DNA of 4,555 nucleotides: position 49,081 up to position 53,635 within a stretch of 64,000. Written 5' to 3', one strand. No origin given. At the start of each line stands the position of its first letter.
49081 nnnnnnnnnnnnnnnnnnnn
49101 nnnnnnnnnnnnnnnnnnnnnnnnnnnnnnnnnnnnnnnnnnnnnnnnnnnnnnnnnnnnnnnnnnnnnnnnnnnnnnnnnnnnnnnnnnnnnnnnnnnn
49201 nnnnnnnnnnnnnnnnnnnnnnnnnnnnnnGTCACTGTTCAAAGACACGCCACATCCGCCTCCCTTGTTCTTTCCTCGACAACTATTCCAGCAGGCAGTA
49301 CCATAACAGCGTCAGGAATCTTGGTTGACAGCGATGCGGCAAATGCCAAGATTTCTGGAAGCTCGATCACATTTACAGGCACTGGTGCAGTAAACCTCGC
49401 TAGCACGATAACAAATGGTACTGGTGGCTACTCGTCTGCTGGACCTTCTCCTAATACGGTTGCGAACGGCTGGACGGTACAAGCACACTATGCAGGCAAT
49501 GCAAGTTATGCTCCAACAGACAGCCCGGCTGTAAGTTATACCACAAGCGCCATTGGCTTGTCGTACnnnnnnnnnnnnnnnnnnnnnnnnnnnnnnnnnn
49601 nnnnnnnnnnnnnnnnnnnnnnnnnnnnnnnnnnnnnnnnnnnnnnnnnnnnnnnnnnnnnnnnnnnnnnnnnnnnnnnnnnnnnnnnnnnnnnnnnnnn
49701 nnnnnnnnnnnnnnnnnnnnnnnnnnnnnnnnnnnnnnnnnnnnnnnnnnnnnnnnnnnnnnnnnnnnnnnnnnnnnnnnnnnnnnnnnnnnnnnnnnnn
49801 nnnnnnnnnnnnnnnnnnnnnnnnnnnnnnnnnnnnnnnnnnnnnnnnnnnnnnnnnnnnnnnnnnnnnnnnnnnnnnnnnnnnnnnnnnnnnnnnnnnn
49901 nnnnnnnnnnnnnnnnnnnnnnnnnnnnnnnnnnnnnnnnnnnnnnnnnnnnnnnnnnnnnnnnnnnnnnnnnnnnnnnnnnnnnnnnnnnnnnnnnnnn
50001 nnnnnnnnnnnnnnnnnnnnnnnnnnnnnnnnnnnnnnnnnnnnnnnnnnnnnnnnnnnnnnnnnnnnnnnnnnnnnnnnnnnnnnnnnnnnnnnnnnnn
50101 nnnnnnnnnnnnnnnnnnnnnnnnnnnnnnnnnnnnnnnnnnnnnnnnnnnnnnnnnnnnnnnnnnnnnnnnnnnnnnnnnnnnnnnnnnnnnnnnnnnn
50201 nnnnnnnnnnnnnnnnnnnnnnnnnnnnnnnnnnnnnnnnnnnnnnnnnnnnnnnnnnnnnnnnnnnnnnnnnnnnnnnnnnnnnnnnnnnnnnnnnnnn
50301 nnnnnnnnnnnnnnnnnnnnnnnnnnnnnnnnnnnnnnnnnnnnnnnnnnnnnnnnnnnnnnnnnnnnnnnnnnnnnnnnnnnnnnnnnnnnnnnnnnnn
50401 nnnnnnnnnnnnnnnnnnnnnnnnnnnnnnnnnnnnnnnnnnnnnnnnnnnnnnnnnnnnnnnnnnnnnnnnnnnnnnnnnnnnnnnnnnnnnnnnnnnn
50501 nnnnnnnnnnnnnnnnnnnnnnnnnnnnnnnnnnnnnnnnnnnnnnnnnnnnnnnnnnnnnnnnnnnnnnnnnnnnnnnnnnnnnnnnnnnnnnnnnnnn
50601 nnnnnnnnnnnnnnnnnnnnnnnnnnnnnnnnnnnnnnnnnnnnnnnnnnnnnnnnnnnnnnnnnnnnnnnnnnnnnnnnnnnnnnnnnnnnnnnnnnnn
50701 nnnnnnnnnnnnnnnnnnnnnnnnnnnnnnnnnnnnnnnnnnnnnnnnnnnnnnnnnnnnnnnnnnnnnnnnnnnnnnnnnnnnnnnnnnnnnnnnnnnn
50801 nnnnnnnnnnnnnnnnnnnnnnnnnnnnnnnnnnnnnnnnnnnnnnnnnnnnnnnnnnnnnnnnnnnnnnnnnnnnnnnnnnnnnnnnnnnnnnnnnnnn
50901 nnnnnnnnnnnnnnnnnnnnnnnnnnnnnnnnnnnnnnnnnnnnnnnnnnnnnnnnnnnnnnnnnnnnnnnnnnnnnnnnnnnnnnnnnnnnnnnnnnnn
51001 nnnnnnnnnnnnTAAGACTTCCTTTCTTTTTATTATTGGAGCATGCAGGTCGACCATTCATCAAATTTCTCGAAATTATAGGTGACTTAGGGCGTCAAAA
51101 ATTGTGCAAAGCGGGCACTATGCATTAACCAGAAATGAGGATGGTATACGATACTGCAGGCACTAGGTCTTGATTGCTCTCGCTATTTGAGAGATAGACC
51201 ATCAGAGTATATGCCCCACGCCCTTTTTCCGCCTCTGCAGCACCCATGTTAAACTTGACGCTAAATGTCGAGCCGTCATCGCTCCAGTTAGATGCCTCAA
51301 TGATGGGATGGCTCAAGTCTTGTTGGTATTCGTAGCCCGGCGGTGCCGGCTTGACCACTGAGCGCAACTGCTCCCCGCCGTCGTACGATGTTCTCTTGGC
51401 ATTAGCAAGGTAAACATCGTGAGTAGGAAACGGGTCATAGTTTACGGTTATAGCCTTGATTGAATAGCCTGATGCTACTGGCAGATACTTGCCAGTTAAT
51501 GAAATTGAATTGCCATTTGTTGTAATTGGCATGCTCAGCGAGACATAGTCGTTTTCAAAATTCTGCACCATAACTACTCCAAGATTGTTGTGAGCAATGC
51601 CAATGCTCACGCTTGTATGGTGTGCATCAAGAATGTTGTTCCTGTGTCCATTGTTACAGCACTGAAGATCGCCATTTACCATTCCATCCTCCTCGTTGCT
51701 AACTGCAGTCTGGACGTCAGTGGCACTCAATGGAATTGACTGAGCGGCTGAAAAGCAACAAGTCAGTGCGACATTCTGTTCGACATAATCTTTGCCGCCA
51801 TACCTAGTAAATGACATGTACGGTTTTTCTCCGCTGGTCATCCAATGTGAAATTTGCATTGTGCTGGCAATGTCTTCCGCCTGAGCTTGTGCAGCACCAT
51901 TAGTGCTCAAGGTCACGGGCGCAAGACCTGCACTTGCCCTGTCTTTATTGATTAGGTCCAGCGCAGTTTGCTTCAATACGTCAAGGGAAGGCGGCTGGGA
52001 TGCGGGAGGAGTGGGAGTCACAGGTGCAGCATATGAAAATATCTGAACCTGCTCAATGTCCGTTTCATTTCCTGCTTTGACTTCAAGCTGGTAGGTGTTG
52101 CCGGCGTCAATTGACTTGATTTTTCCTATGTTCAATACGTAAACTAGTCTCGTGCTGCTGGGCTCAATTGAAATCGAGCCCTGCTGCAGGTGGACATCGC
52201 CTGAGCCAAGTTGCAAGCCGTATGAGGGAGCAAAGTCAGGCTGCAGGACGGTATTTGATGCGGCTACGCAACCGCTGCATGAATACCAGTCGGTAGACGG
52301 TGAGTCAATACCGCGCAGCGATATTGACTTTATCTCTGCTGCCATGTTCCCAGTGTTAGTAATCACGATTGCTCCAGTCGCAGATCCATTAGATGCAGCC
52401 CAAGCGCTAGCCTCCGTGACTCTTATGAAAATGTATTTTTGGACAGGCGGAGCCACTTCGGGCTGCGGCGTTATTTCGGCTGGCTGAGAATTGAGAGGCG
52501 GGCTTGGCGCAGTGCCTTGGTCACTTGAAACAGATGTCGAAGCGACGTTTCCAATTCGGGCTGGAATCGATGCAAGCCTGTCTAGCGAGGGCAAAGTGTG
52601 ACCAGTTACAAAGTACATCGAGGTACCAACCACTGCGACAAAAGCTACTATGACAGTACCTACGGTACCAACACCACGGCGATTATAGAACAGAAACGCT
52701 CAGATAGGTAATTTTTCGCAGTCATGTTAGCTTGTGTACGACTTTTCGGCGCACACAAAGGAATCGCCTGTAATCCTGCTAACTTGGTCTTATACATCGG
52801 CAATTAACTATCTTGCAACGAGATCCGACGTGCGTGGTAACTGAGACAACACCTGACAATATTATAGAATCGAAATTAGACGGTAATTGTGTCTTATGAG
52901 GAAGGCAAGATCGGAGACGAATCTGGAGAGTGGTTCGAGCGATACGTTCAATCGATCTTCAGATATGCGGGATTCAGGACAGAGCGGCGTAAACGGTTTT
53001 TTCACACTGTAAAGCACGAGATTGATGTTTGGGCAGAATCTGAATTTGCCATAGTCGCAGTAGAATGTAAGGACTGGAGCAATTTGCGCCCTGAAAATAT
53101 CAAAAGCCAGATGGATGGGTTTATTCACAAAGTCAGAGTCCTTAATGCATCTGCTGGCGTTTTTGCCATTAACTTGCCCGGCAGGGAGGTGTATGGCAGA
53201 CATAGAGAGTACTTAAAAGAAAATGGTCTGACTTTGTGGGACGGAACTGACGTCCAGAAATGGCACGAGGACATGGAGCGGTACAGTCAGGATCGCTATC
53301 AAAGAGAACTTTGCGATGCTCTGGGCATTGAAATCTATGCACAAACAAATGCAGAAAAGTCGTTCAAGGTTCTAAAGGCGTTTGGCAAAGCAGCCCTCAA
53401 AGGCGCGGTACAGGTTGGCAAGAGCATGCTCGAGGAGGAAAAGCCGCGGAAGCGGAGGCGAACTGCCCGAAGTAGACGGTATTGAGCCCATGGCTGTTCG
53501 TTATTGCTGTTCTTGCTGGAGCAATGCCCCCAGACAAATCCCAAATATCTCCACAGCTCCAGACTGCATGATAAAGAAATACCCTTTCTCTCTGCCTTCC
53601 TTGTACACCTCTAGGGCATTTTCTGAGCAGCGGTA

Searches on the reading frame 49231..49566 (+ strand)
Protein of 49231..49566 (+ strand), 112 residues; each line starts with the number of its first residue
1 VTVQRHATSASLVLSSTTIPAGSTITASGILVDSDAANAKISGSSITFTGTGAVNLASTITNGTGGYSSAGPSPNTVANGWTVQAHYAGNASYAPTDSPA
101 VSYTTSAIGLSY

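Call 63: search_protein_families(library=pfam, proteins=[window:49231-49566:+], max_evalue=1)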
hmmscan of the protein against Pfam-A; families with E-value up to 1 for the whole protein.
window:49231-49566:+ (112 aa): 2 families
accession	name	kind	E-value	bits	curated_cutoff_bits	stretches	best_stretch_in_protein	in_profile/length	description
PF16640.11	Big_3_5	-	0.007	17.3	35.5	1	13-105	2-87/88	Bacterial Ig-like domain (group 3)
PF13620.12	CarboxypepD_reg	-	0.14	13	32.3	1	29-91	4-60/82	Carboxypeptidase regulatory-like domain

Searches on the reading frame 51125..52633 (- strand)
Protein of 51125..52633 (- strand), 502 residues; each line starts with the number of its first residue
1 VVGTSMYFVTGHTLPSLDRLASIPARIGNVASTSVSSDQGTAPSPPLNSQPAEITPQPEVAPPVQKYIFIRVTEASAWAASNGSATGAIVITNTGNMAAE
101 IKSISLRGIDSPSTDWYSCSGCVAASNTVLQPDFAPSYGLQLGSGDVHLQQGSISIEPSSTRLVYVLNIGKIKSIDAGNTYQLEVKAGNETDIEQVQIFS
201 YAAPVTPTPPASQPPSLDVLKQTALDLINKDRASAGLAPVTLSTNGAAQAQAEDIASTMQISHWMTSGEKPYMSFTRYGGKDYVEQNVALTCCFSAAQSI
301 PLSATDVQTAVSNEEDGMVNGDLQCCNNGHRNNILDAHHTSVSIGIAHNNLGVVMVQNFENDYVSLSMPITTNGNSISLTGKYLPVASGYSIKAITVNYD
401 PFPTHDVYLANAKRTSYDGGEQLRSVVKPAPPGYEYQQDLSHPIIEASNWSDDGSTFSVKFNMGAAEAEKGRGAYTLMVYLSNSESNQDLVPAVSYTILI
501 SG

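Call 13: search_protein_families(library=pfam, proteins=[window:51125-52633:-], max_evalue=0.01)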
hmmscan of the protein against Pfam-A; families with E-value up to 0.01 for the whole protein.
window:51125-52633:- (502 aa): 1 family
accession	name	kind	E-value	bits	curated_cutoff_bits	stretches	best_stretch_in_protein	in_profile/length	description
PF00188.32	CAP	-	9.1e-09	36.6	21.1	1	225-359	1-117/117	Cysteine-rich secretory protein family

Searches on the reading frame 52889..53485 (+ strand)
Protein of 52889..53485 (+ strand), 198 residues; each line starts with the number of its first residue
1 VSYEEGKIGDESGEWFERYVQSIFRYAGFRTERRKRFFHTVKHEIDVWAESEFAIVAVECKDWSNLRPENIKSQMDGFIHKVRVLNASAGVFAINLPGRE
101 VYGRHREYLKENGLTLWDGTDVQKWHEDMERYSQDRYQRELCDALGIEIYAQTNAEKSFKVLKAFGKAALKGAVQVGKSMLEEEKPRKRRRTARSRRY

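Call 13: search_protein_families(library=pfam, proteins=[window:52889-53485:+], max_evalue=0.01)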
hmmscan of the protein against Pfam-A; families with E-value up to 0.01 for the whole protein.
window:52889-53485:+ (198 aa): 1 family
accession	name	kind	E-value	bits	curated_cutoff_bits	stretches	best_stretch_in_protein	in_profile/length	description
PF04471.18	Mrr_cat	-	9.8e-07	29.3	21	1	12-125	5-114/115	Restriction endonuclease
